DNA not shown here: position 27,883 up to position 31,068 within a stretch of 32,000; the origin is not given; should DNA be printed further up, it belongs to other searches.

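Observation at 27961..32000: Candidate type IIS-like restriction-modification or defence module, cut off by the window edge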

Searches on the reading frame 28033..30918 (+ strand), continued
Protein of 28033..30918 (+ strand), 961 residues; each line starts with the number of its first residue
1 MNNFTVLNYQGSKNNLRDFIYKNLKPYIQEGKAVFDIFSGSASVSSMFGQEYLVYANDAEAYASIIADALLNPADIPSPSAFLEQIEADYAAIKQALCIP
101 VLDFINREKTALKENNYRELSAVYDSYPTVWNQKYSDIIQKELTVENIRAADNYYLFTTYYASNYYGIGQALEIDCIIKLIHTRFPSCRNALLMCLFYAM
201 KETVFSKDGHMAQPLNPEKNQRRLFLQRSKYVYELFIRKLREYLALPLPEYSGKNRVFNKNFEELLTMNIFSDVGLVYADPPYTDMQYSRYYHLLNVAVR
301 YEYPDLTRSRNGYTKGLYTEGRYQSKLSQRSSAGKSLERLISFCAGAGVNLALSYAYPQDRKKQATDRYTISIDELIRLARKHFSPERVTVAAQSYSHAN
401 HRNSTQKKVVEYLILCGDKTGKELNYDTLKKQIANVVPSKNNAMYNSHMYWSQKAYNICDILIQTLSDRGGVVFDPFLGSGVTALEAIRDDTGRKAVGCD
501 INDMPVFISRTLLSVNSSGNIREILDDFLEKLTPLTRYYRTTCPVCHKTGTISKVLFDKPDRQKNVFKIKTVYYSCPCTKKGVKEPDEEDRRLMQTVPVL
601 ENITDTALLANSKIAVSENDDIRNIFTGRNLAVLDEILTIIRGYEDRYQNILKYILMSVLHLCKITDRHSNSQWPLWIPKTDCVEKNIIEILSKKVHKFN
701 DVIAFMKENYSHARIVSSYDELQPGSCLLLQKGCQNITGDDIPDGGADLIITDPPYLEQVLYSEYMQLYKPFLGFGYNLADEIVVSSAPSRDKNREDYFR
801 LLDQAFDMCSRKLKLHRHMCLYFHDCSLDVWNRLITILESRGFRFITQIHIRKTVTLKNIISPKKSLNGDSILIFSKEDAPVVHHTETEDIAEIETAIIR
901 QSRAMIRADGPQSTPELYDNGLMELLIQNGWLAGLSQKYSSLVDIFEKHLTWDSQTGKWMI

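Call 27: search_protein_families(library=pfam, proteins=[L020:6579-7541:+, L020:7529-8017:+, L011:6594-7541:+, L011:7529-8020:+, L017:7483-7974:+, L015:4622-5110:+], max_evalue=0.1)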
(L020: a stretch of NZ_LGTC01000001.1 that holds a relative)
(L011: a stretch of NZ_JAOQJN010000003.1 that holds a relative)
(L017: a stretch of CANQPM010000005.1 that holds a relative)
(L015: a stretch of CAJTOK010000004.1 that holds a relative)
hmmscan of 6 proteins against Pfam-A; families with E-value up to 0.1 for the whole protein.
L020:6579-7541:+ (320 aa): 3 families
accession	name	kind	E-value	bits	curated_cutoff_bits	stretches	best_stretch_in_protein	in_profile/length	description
PF22522.2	DUF6998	-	0.00048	20.5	27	0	192-247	31-86/136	Family of unknown function (DUF6998)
PF09225.16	Endonuc-PvuII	-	0.00067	20.1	25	1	185-278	29-123/155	Restriction endonuclease PvuII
PF23445.2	SNRNP200_wHTH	-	0.063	13.9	27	0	188-246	6-62/82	Winged Helix-turn-helix domain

L020:7529-8017:+ (162 aa): 8 families
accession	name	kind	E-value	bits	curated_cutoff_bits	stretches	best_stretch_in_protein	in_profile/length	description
PF01381.28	HTH_3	-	1.3e-05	25.5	23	1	22-55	11-44/55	Helix-turn-helix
PF21317.3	BetaGal_ABD_1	-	0.0083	16.5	27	0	3-42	70-109/113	Beta-galactosidase, first all-beta domain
PF12844.13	HTH_19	-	0.0083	16.5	30.2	0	127-153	35-60/64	Helix-turn-helix domain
PF08281.18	Sigma70_r4_2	-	0.017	15.2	25.7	0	22-40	28-46/54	Sigma-70, region 4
PF13384.12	HTH_23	-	0.023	15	24.6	1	15-43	12-40/50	Homeodomain-like domain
PF16728.10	DUF5066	-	0.038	13.7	27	1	34-73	107-146/222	Domain of unknown function (DUF5066)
PF14549.12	P22_Cro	-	0.044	14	30.2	0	22-52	11-39/60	DNA-binding transcriptional regulator Cro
PF06523.16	DUF1106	-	0.066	13.7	27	0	57-106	31-80/91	Protein of unknown function (DUF1106)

L011:6594-7541:+ (315 aa): 3 families
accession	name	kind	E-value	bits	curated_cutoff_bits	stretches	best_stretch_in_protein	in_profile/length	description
PF22522.2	DUF6998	-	3.7e-05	24.1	27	1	195-290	34-118/136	Family of unknown function (DUF6998)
PF09225.16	Endonuc-PvuII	-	0.0099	16.3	25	1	6-122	12-120/155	Restriction endonuclease PvuII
PF14856.11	Hce2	-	0.029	15.1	25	0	253-307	28-83/103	Pathogen effector; putative necrosis-inducing factor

L011:7529-8020:+ (163 aa): 11 families
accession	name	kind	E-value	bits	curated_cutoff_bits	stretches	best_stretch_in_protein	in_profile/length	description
PF13518.12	HTH_28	-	0.0005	20.5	25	1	16-44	8-36/52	Helix-turn-helix domain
PF08281.18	Sigma70_r4_2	-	0.0012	18.9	25.7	1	22-45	28-51/54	Sigma-70, region 4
PF13384.12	HTH_23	-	0.0022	18.2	24.6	1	20-43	17-40/50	Homeodomain-like domain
PF01381.28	HTH_3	-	0.0024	18.3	23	0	22-60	11-49/55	Helix-turn-helix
PF13542.12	HTH_Tnp_ISL3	-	0.029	14.3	27.4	1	20-40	27-46/51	Helix-turn-helix domain of transposase family ISL3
PF04545.22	Sigma70_r4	-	0.03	14.3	24.1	1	22-44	22-44/50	Sigma-70, region 4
PF13551.12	HTH_29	-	0.031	14.8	28.1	1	19-41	11-33/64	Winged helix-turn helix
PF10668.15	Phage_terminase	-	0.037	14.2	22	1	24-45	26-47/67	Phage terminase small subunit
PF06056.18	Terminase_5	-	0.047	14.1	20.3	0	23-62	16-55/58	Putative ATPase subunit of terminase (gpP-like)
PF12728.13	HTH_17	-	0.08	13.7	27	0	24-49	5-30/51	Helix-turn-helix domain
PF13613.12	HTH_Tnp_4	-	0.088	12.9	27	0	17-40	16-39/53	Helix-turn-helix of DDE superfamily endonuclease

L017:7483-7974:+ (163 aa): 5 families
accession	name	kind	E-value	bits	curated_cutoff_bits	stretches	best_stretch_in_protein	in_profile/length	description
PF01381.28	HTH_3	-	0.0014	19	23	0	22-61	11-50/55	Helix-turn-helix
PF12844.13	HTH_19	-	0.0035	17.6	30.2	0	11-71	4-63/64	Helix-turn-helix domain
PF07735.22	FBA_2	-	0.007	16.8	22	0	85-106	3-26/67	F-box associated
PF07022.19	Phage_CI_repr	-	0.016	16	22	1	11-57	3-48/65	Bacteriophage CI repressor helix-turn-helix domain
PF24276.1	DUF7469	-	0.03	14.2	27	0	63-142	119-200/220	Family of unknown function (DUF7469)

L015:4622-5110:+ (162 aa): 2 families
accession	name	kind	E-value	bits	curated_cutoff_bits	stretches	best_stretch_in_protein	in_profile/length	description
PF13443.12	HTH_26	-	9.9e-06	26.2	22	1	10-57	1-48/63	Cro/C1-type HTH DNA-binding domain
PF01381.28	HTH_3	-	0.00027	21.4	23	1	22-57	11-46/55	Helix-turn-helix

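Call 32: list_cluster_members(proteins=[L001:13398-15308:-, L001:12925-13362:-, P0001])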
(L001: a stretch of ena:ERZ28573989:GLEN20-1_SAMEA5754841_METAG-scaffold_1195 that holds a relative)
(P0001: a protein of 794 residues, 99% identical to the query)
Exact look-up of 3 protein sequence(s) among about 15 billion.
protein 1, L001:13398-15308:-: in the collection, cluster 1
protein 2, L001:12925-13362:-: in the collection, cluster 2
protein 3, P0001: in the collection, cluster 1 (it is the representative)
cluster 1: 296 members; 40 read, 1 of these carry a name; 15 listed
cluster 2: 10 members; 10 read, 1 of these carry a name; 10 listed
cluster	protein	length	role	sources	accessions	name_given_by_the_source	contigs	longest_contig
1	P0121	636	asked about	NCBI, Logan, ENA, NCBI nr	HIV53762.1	MAG TPA: restriction endonuclease [Candidatus Mediterraneibacter norwichensis] | restriction endonuclease [Candidatus Mediterraneibacter norwichensis]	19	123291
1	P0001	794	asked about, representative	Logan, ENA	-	-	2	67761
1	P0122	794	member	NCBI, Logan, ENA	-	-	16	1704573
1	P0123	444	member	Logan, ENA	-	-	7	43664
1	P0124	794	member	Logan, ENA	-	-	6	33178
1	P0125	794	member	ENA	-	-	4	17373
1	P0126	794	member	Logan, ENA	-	-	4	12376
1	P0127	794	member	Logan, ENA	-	-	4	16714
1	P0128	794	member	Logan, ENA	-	-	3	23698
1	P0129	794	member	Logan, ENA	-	-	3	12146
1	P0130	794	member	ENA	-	-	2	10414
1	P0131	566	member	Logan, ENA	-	-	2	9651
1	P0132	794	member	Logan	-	-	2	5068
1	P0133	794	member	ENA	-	-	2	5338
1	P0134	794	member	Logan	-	-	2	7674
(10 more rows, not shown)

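Call 33: search_protein_representatives(protein=P0001)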
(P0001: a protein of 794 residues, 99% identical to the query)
Query: 794 residues. Proteins with E-value up to 0.001 (for the whole library): 5149; up to 1e-10: 182; up to 1e-30: 41. The best 150 are listed.
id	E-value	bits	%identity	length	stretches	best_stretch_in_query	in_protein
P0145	3.9e-247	838.9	51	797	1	1-790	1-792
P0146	2.2e-246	836.4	50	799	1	3-791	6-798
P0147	2.1e-209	714.1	44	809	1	15-789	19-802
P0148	5.4e-202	689.6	44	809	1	11-793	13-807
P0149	8.8e-198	675.7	50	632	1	169-793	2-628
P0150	3.5e-197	673.7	43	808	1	11-789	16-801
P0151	6.0e-188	643.2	43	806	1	4-789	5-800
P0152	6.3e-187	639.8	43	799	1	8-791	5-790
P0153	5.6e-182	623.5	42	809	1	16-790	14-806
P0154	2.7e-178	611.3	40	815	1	14-789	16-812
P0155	1.3e-177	609.1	41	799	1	1-788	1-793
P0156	4.6e-173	594.0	63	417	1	378-791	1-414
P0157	1.8e-161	555.6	44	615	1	181-793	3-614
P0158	2.0e-159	548.8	39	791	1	10-789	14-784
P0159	6.6e-155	533.9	42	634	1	169-790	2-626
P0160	4.5e-152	524.6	39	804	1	28-791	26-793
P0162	3.4e-141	488.6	34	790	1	9-790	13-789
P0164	2.2e-104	366.9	38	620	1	188-784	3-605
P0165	2.5e-104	366.7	38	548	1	2-504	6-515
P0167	1.7e-98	347.4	34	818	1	7-790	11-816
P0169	1.3e-90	321.4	33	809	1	15-788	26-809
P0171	1.7e-67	244.9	28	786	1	29-788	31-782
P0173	3.1e-65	237.4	30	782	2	7-496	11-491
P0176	3.5e-59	217.4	27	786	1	13-787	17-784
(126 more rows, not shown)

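Call 36: search_protein_families(library=padloc, proteins=[P0001, L011:6594-7541:+, L011:7529-8020:+], max_evalue=0.01)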
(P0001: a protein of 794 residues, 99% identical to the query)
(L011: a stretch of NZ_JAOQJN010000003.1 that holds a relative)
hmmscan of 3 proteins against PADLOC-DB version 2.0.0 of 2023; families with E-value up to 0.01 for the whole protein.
P0001 (794 aa): 22 families
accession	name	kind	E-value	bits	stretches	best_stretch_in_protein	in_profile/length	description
PDLC03319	MTase_II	-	3.5e-14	50.5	1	199-507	149-445/503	Type II methyltransferase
PDLC04819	PDC-S02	-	5.5e-11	40.3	1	666-783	194-310/334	-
PDLC03371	MTase_II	-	7.2e-10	36.8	1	10-76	165-230/260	Type II methyltransferase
PDLC04796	PDC-S02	-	1e-08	32.6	1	664-760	239-335/390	-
PDLC03322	MTase_II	-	1.4e-08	32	1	36-90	41-98/446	Type II methyltransferase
PDLC03367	MTase_II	-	6.4e-08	29.4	1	335-487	343-480/633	Type II methyltransferase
PDLC03657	mREase_IV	-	7.3e-08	30.1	1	664-765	168-275/317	Type IV methyl-directed restriction enzyme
PDLC03852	LmuA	-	7.6e-08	30.7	1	664-721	14-74/336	-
PDLC02541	PglX|PglXI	-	9.6e-08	28.6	1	149-483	304-622/919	PglXI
PDLC03663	mREase_IV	-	5.8e-07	26.6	1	665-765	409-508/544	Type IV methyl-directed restriction enzyme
PDLC04815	PDC-S02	-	7.7e-07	26.7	1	666-764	203-301/346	-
PDLC03353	MTase_II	-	1.9e-06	25.6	0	318-487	9-153/260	Type II methyltransferase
PDLC04806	PDC-S02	-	3.3e-06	24.6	1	664-777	181-298/324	-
PDLC03312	MTase_II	-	1.8e-05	20.7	1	218-422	408-603/1344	Type II methyltransferase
PDLC03380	MTase_II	-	0.0001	19.7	0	36-117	36-117/393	Type II methyltransferase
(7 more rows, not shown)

L011:6594-7541:+ (315 aa): 0 families

L011:7529-8020:+ (163 aa): 4 families
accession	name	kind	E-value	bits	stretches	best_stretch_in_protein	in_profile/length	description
PDLC03453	REase_II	-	0.0042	14.5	1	70-124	258-312/313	Type II restriction enzyme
PDLC03954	RmrA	-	0.0065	13.4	0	22-83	25-87/380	-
PDLC04133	mad1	-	0.0073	14.6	0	22-48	7-33/60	mads_1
PDLC03951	RmrA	-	0.0091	13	0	22-84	23-85/400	-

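Call 46: predict_structure(alignment_id=A2)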
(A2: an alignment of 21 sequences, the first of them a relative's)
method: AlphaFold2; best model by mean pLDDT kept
length: 794 residues; sequences in the alignment: 21
mean_pLDDT: 86.2   pTM: 0.78
mean pLDDT of the five models: 86.2, 85.8, 83.8, 83.3, 82.7
residues with pLDDT >= 90: 428; 70-90: 275; 50-70: 70; < 50: 21
segments of 3 or more residues with pLDDT < 50: 272-274, 460-473, 694-696
pLDDT, mean of each block of 10 residues (from residue 1): 81 90 87 81 94 96 94 96 95 95 97 98 97 96 94 89 94 96 96 95 90 85 94 98 96 96 85 67 93 96 94 94 96 96 79 88 94 94 90 89 95 96 76 75 91 74 36 68 91 87 90 83 94 91 91 83 71 67 75 80 72 61 65 74 80 70 80 88 89 59 84 89 81 87 89 90 93 92 88 59
secondary structure, 60 per line:
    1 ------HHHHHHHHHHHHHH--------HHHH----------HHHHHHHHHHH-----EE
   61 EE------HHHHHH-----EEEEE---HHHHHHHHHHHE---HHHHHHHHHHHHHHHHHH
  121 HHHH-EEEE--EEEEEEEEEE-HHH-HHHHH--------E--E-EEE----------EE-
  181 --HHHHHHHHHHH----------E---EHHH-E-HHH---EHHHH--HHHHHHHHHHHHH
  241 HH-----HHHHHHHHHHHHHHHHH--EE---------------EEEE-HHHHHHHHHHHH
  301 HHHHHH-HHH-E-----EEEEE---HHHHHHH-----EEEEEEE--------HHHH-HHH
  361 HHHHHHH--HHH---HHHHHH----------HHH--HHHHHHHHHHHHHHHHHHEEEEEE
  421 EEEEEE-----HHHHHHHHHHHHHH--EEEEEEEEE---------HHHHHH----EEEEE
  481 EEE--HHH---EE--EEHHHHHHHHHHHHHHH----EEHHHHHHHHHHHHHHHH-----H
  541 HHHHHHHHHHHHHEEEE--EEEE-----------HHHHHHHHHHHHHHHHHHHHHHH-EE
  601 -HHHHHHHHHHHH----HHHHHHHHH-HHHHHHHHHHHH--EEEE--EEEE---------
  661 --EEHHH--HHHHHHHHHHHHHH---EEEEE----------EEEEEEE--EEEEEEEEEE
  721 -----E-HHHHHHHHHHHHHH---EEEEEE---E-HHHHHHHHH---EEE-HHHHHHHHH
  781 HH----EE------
elements in order (helices of 4 or more, strands of 3 or more residues): H7-20 H29-32 H43-53 E59-62 H69-74 E80-84 H88-98 H103-124 E126-129 E132-141 H147-151 E165-167 H183-193 H222-225 H228-242 H248-264 E284-287 H289-306 E318-322 H326-332 E338-344 H353-356 H358-367 H376-381 H397-414 E415-426 H432-445 E448-456 H466-471 E476-483 H498-512 H519-534 H540-553 E554-557 E560-563 H575-597 H602-613 H618-626 H628-639 E642-645 E648-651 H670-683 E687-691 E702-708 E711-720 H728-741 E745-750 H756-764 E768-770 H772-782

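Call 50: fold_search(model_id=the predicted structure, library=pdb)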
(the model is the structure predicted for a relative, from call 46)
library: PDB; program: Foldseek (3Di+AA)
matches with E <= 10: 1142; with E <= 0.001: 3
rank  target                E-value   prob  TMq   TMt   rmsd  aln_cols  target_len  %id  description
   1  2fok_B                1.5e-04  0.96  0.12  0.14  22.9       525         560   11  STRUCTURE OF RESTRICTION ENDONUCLEASE FOKI (released 1998-06-17)
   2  2fok_A                4.0e-04  0.91  0.12  0.16  22.5       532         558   10  STRUCTURE OF RESTRICTION ENDONUCLEASE FOKI (released 1998-06-17)
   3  1fok_A                4.9e-04  0.85  0.12  0.14  22.7       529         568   11  STRUCTURE OF RESTRICTION ENDONUCLEASE FOKI BOUND TO DNA (released 1997-12-03)
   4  4f0q_D                1.1e-03  0.97  0.12  0.19  22.1       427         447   13  MspJI Restriction Endonuclease - P21 Form (released 2012-08-08)
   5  7of5_C                2.1e-03  0.99  0.13  0.26   9.5       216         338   13  Structure of a human mitochondrial ribosome large subunit assembly intermediate in complex with MTERF4-NSUN4 and GTPBP (released 2021-06-09)
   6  1xmx                  2.1e-03  0.98  0.12  0.23  21.2       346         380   12  Crystal structure of protein VC1899 from Vibrio cholerae (released 2004-11-16)
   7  7of3_C                2.6e-03  0.98  0.12  0.25   9.8       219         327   12  Structure of a human mitochondrial ribosome large subunit assembly intermediate in complex with MTERF4-NSUN4 (dataset2 (released 2021-05-19)
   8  4rtq_A                2.9e-03  0.99  0.18  0.44  10.9       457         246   10  Complex of Escherichia coli DNA Adenine Methyltransferase (DAM) with AdoHcy and a 5-bp non-canonical site (GTTTA ) (released 2015-04-15)
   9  4f0p_B                3.1e-03  0.91  0.12  0.20  21.5       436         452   12  MspJI Restriction Endonuclease - P31 Form (released 2012-08-08)
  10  2a14                  4.5e-03  0.99  0.10  0.28   8.2       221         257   13  Crystal Structure of Human Indolethylamine N-methyltransferase with SAH (released 2005-06-28)
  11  2cww_A                4.8e-03  1.00  0.13  0.26   7.3       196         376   11  Crystal structure of Thermus thermophilus TTHA1280, a putative SAM-dependent RNA methyltransferase, in complex with S- (released 2005-10-11)
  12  7o9m_A1               4.8e-03  0.97  0.12  0.26   9.2       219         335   12  Human mitochondrial ribosome large subunit assembly intermediate with MTERF4-NSUN4, MRM2, MTG1 and the MALSU module (released 2021-06-30)
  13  4rtj_A                6.4e-03  0.98  0.17  0.42  11.5       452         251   10  A non-cognate complex of Escherichia coli DNA Adenine Methyltransferase (DAM) with DNA and Sinefungin (released 2015-04-15)
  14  6wlf_A                6.4e-03  0.38  0.11  0.19  24.2       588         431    9  Phosphoethanolamine Methyltransferase from the Pine Wilt Nematode Bursaphelenchus xylophilus (released 2020-06-17)
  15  4f0p_A                6.7e-03  0.91  0.12  0.21  22.1       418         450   12  MspJI Restriction Endonuclease - P31 Form (released 2012-08-08)
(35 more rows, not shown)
